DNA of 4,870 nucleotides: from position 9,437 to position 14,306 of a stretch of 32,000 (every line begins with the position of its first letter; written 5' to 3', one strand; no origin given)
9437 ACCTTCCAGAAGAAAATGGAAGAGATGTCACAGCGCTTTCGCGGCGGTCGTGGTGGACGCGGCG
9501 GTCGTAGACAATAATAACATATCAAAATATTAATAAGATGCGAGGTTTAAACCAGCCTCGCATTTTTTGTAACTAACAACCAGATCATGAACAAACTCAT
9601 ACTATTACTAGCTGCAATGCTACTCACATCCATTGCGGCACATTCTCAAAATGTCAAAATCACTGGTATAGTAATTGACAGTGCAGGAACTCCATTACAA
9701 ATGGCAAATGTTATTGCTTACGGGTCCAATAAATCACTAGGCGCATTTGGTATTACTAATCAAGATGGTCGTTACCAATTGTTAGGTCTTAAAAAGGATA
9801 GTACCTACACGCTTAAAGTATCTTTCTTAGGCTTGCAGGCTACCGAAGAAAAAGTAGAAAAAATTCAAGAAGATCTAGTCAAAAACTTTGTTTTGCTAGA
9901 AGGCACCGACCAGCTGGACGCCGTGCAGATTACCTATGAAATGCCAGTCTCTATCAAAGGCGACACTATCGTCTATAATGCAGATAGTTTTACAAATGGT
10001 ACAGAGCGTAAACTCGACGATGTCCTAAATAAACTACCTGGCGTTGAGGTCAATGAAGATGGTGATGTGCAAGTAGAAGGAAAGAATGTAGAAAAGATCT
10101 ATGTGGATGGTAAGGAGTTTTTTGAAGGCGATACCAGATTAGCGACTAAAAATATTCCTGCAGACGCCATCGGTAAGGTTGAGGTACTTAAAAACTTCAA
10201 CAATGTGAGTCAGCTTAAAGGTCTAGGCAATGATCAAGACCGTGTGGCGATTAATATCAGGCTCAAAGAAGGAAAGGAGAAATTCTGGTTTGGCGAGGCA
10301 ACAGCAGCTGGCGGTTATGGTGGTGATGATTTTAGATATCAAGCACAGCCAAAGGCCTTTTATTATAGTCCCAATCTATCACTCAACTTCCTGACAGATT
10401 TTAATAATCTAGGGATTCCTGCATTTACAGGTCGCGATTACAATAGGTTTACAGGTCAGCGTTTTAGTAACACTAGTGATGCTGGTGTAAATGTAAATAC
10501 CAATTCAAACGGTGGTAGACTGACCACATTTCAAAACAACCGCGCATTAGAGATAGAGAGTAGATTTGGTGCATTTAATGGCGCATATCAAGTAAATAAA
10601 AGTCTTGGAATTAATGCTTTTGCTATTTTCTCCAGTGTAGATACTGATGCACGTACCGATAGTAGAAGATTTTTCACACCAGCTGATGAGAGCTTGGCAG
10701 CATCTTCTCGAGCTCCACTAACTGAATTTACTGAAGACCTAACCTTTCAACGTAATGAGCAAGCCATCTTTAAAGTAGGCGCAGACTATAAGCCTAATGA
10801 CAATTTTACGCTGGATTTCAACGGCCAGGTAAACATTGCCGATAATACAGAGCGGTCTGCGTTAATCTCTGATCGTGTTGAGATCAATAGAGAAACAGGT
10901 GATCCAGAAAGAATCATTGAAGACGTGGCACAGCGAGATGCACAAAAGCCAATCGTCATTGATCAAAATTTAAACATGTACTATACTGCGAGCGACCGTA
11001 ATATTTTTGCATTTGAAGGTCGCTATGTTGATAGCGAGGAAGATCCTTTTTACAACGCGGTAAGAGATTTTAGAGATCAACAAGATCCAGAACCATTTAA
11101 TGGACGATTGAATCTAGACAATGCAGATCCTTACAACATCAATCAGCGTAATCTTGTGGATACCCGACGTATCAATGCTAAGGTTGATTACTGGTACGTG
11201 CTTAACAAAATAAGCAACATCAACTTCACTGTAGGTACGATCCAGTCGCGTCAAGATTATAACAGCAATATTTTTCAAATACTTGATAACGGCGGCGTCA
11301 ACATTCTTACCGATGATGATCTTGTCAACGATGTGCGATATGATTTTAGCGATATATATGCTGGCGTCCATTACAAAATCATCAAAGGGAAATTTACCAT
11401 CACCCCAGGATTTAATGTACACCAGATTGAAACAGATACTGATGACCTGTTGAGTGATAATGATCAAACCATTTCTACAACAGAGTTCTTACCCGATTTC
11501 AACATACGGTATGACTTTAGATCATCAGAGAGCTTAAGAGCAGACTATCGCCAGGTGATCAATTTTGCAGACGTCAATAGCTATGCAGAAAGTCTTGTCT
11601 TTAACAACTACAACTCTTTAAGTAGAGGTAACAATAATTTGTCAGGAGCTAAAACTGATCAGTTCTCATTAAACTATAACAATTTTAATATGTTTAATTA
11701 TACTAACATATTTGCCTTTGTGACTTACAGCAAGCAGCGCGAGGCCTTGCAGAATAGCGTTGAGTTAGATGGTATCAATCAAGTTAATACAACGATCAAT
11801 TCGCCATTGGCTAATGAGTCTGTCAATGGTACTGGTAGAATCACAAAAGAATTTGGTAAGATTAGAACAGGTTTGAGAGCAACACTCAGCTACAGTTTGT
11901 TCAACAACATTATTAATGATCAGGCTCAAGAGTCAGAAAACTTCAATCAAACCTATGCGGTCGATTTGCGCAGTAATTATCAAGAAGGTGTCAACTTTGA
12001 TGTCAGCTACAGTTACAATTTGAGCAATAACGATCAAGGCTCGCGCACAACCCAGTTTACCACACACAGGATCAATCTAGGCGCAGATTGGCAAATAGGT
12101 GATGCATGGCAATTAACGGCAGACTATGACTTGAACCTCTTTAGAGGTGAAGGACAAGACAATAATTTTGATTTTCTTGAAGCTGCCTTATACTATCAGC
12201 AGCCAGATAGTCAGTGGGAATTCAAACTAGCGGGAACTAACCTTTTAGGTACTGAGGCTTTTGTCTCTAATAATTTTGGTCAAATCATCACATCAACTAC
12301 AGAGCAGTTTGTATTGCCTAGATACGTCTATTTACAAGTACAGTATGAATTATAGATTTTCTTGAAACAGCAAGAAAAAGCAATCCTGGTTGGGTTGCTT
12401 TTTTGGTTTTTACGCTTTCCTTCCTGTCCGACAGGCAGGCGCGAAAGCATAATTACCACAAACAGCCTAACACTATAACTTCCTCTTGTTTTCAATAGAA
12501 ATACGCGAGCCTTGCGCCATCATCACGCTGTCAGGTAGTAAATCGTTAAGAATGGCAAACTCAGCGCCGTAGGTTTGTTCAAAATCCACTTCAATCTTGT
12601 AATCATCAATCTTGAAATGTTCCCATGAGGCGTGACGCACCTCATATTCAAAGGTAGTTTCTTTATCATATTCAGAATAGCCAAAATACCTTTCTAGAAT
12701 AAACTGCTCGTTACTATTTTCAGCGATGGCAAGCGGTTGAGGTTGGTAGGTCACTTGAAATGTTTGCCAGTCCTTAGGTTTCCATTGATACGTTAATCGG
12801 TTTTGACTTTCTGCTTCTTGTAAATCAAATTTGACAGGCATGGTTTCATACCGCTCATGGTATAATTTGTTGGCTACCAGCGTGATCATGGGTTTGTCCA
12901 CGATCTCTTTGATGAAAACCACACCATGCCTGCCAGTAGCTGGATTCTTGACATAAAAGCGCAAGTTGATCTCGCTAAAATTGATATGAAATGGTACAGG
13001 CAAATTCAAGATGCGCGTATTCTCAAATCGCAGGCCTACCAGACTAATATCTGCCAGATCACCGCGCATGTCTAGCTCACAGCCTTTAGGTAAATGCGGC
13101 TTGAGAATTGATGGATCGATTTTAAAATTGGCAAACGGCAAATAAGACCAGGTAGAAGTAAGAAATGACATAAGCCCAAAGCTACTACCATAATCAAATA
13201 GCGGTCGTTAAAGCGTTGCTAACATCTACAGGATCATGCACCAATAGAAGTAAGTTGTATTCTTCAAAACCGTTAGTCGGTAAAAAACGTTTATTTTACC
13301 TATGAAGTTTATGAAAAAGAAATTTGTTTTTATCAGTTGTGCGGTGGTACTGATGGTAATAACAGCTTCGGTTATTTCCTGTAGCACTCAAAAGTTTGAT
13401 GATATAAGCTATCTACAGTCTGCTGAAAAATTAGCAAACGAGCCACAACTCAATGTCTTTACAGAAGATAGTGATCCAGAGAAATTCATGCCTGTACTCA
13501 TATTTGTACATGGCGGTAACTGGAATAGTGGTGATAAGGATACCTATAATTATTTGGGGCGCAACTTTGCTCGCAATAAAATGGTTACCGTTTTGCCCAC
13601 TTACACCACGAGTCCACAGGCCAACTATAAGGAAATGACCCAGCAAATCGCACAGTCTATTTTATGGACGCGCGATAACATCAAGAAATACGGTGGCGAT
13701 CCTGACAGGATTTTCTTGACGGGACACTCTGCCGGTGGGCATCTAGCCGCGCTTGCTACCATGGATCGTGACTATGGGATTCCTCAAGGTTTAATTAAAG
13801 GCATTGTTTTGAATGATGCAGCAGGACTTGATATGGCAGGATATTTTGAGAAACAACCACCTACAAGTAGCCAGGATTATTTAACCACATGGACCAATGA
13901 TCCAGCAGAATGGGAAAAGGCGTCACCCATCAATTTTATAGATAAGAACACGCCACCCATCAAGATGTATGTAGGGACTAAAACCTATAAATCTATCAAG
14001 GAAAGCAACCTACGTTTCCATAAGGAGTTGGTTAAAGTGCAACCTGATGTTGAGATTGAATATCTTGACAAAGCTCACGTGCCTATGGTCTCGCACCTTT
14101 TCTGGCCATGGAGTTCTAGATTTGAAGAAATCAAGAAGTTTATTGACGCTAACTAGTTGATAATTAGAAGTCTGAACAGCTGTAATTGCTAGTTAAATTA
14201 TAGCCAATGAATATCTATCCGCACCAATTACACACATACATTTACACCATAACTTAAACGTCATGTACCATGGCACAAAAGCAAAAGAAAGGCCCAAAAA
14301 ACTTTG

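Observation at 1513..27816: Highly iterated perfect palindrome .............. (up to 22 bp): 8 copies in 32 kb, half inside intact ORFs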

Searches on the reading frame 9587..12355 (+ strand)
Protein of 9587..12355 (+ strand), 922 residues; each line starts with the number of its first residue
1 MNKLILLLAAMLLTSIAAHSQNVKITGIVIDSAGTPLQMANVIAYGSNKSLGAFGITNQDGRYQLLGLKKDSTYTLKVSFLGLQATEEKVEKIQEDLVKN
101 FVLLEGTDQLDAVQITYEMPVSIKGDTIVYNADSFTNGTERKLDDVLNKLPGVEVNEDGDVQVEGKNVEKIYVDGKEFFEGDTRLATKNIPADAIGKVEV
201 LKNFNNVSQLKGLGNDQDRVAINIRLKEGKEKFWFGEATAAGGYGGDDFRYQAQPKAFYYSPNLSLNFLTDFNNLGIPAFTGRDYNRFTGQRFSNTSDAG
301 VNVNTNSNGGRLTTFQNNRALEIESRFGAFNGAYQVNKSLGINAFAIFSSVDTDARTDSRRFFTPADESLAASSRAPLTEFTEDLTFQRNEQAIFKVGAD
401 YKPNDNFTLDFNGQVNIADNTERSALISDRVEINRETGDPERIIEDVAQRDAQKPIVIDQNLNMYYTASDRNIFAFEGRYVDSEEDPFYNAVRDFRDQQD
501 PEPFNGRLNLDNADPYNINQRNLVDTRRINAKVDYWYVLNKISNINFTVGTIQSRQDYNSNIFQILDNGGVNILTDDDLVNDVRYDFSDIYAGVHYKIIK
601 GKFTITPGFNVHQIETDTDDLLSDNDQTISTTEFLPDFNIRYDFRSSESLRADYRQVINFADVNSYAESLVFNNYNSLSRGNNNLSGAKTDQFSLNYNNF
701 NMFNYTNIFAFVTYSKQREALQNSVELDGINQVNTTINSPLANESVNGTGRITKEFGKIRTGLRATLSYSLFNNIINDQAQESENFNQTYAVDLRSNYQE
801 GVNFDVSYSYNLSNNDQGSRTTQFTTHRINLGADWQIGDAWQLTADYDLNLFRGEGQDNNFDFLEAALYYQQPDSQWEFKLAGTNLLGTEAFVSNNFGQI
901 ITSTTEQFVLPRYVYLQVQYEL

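Call 6: search_protein_families(library=pfam, proteins=[window:9587-12355:+])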
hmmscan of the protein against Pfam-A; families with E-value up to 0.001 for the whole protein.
window:9587-12355:+ (922 aa): 4 families
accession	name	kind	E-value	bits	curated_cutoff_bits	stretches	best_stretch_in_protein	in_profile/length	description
PF14905.12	OMP_b-brl_3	-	1.2e-15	57.9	27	1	508-920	36-408/408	Outer membrane protein beta-barrel family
PF13620.12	CarboxypepD_reg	-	5.8e-11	43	32.3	1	25-91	2-70/82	Carboxypeptidase regulatory-like domain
PF13715.12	CarbopepD_reg_2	-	5.2e-10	39.7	32.2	1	25-114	1-87/88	CarboxypepD_reg-like domain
PF07715.20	Plug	-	5.2e-05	24.2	23.9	1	126-203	8-93/107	TonB-dependent Receptor Plug Domain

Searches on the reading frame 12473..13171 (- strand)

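Call 6: search_protein_families(library=pfam, proteins=[window:12473-13171:-])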
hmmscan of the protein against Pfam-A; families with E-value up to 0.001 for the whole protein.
window:12473-13171:- (232 aa): 1 family
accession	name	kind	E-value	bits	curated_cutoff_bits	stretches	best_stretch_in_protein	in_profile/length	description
PF09844.14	DUF2071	-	9.6e-48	163.1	27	1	6-222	2-211/212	Uncharacterized conserved protein (COG2071)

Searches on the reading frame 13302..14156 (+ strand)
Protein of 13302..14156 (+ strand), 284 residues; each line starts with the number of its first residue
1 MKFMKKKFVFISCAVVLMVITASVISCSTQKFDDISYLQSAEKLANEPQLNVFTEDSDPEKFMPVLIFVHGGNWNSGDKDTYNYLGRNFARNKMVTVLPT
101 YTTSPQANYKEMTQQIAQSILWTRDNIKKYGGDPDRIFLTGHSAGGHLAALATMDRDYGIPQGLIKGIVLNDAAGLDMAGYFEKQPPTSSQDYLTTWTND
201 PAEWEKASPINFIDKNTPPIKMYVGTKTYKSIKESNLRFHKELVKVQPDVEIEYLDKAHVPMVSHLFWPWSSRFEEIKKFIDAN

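Call 6: search_protein_families(library=pfam, proteins=[window:13302-14156:+])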
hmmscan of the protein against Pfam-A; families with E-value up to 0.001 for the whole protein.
window:13302-14156:+ (284 aa): 5 families
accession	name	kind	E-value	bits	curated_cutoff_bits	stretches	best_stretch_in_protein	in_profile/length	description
PF20434.5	BD-FAE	-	1.9e-26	93.4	26.8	1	56-227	7-199/215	BD-FAE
PF07859.19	Abhydrolase_3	-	3.7e-18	66.5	25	1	66-193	1-136/210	alpha/beta hydrolase fold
PF00135.34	COesterase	-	5.9e-15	55.6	27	1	50-173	88-218/515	Carboxylesterase family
PF00326.27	Peptidase_S9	-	4.7e-06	26.7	22.6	1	113-253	42-180/213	Prolyl oligopeptidase family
PF12697.13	Abhydrolase_6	-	1.5e-05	26.2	26.3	1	66-198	1-121/217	Alpha/beta hydrolase family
